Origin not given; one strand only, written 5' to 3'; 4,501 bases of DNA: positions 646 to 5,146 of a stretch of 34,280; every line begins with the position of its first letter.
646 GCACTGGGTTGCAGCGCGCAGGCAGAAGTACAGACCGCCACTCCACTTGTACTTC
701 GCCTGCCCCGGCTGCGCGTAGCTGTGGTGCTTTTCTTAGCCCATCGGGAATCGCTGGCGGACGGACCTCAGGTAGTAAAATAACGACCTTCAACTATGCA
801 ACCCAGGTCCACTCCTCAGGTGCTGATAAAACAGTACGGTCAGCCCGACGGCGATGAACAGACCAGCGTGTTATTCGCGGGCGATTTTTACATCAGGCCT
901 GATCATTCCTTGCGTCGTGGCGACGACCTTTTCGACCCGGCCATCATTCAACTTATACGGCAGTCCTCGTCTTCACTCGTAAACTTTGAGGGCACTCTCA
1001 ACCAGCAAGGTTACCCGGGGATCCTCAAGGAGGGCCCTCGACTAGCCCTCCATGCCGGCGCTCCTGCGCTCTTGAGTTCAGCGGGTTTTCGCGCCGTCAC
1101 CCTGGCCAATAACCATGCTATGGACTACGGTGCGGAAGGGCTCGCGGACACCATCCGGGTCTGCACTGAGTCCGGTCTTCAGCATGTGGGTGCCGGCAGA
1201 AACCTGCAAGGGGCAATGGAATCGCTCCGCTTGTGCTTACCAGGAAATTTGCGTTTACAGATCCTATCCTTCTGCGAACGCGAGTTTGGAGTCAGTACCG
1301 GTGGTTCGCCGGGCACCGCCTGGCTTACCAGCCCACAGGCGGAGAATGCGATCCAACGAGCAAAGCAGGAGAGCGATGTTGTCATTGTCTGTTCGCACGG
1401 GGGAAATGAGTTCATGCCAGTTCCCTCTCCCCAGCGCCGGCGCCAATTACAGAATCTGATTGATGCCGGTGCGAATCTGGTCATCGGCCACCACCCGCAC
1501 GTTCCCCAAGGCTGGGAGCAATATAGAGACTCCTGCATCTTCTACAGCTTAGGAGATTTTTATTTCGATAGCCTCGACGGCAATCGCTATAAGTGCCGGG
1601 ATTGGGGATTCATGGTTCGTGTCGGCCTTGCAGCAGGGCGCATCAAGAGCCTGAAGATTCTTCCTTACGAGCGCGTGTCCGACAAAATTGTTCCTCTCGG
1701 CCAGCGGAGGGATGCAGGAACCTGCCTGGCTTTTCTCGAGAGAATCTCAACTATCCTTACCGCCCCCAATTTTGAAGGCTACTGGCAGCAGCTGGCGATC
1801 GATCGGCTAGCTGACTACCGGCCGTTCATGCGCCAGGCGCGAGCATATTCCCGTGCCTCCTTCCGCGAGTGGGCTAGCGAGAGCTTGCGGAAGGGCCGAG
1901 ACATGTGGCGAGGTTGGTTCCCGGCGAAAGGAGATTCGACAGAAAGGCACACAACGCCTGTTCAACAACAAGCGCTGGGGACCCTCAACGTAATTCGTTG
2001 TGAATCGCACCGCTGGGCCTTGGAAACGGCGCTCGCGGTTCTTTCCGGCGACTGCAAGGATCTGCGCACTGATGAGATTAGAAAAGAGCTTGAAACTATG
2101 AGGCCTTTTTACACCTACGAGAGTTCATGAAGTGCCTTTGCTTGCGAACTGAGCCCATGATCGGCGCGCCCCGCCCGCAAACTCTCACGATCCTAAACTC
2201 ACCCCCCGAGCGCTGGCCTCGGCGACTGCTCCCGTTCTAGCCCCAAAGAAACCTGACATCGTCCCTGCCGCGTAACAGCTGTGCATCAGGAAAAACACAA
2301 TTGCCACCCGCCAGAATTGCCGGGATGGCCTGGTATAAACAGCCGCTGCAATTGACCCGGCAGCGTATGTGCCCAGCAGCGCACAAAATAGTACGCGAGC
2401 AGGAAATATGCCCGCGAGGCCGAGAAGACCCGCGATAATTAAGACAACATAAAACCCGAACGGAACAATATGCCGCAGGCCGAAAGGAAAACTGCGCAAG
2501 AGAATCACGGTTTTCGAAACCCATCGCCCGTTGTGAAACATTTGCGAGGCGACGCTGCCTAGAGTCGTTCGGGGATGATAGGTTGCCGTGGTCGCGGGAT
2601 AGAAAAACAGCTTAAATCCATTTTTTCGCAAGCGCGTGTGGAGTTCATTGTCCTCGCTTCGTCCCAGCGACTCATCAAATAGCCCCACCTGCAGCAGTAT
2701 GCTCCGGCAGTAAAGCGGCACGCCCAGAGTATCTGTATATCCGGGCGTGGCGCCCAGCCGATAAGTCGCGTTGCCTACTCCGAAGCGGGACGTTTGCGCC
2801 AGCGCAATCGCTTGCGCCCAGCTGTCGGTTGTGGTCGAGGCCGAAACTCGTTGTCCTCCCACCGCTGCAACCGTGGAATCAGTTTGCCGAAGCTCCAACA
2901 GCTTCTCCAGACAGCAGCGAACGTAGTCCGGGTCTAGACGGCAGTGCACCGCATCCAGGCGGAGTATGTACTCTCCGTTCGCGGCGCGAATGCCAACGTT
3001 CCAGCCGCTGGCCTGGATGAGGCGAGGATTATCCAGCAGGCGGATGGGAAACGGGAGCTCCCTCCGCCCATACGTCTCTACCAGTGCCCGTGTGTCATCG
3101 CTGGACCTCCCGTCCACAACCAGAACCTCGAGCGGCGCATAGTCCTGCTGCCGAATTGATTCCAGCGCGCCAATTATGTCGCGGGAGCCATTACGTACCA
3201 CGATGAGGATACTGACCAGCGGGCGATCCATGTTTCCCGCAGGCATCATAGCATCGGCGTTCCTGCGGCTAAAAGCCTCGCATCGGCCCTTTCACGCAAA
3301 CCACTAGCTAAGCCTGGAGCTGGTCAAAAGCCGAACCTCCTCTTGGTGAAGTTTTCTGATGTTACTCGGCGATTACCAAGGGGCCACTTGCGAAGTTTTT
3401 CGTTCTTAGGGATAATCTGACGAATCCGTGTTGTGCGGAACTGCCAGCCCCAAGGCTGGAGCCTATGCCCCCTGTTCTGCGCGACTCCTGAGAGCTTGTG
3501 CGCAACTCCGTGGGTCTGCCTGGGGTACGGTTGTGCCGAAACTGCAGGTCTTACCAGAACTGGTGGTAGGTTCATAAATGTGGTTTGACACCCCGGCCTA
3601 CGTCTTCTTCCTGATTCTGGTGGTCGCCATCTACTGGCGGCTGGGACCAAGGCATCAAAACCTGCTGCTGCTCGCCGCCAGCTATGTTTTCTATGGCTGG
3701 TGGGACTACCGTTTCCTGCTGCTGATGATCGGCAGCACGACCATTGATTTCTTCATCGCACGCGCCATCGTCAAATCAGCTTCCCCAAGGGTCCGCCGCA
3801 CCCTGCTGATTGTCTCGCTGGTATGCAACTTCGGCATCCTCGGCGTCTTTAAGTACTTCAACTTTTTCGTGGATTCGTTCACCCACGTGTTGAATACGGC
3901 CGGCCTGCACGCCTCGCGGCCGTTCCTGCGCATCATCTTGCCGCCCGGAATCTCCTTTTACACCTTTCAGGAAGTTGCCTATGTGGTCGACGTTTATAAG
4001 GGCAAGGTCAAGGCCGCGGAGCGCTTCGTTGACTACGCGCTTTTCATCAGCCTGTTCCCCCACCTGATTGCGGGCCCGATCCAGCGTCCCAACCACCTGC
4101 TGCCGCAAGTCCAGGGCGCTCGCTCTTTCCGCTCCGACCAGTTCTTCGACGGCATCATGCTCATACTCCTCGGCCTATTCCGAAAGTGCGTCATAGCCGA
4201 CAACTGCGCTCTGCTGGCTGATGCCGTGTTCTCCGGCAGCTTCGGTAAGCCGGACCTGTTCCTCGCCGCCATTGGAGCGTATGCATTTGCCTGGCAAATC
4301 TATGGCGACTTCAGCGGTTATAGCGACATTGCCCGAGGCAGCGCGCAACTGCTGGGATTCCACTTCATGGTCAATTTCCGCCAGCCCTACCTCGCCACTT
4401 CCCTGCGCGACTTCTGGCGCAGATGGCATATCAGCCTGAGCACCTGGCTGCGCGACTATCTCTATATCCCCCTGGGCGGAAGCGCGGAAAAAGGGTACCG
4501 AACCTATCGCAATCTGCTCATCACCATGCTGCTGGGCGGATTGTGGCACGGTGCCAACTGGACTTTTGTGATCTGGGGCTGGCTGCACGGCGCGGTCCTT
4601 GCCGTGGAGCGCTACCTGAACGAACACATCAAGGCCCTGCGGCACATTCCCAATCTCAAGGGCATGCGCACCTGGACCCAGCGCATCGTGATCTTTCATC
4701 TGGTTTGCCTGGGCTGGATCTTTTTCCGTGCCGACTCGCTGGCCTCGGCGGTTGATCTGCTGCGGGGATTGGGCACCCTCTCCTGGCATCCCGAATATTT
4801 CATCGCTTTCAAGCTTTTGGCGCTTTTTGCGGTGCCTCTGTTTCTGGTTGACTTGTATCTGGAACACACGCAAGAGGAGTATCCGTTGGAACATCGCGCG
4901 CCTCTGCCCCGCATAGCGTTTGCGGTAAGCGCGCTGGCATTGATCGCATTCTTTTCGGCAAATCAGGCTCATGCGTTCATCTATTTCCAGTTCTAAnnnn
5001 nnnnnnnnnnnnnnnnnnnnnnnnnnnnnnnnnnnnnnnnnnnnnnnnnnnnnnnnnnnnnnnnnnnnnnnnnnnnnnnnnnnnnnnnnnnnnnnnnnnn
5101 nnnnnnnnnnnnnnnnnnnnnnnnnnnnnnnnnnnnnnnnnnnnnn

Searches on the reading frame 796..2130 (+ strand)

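Call 6: search_protein_families(library=pfam, proteins=[window:796-2130:+], max_evalue=0.001)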
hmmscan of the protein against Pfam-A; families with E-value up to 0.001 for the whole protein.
window:796-2130:+ (444 aa): 1 family
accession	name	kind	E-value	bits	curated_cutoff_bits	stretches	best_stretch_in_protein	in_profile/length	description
PF09587.15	PGA_cap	-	5.1e-53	180.6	27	1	25-258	2-254/255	Bacterial capsule synthesis protein PGA_cap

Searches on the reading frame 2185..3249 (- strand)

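Call 6: search_protein_families(library=pfam, proteins=[window:2185-3249:-], max_evalue=0.001)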
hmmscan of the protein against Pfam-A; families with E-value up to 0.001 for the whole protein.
window:2185-3249:- (354 aa): 4 families
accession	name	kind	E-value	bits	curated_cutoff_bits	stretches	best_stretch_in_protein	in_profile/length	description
PF00535.33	Glycos_transf_2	-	1.8e-17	64.2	23.3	1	13-145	1-128/168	Glycosyl transferase family 2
PF13641.12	Glyco_tranf_2_3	-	7.1e-08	33.2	27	1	23-243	14-227/230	Glycosyltransferase like family 2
PF10111.15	Glyco_tranf_2_2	-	2.3e-06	27.7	27.3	0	13-122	1-113/276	Glycosyltransferase like family 2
PF13632.12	Glyco_trans_2_3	-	0.00066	20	27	0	105-298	11-195/198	Glycosyl transferase family group 2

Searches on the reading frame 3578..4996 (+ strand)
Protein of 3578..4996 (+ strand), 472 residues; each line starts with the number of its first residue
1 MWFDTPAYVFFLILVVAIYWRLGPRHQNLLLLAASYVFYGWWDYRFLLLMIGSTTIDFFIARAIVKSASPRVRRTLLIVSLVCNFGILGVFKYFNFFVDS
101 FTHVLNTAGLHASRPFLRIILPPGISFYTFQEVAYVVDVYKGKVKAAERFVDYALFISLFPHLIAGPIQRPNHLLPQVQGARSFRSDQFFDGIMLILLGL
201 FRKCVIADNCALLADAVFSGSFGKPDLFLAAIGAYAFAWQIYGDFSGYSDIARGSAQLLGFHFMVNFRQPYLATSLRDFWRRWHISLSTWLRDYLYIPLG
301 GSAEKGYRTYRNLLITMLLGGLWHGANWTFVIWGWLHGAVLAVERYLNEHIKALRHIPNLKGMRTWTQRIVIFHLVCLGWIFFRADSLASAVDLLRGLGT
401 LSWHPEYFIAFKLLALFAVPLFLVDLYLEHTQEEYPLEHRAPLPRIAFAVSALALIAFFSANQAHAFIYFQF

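Call 6: search_protein_families(library=pfam, proteins=[window:3578-4996:+], max_evalue=0.001)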
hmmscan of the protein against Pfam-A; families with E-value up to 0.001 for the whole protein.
window:3578-4996:+ (472 aa): 2 families
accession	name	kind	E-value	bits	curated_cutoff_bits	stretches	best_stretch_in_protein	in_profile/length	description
PF03062.24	MBOAT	-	2.9e-26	93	27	1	150-375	81-327/337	MBOAT, membrane-bound O-acyltransferase family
PF13813.11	MBOAT_2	-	9.2e-05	23.1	25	1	267-326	5-66/85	Membrane bound O-acyl transferase family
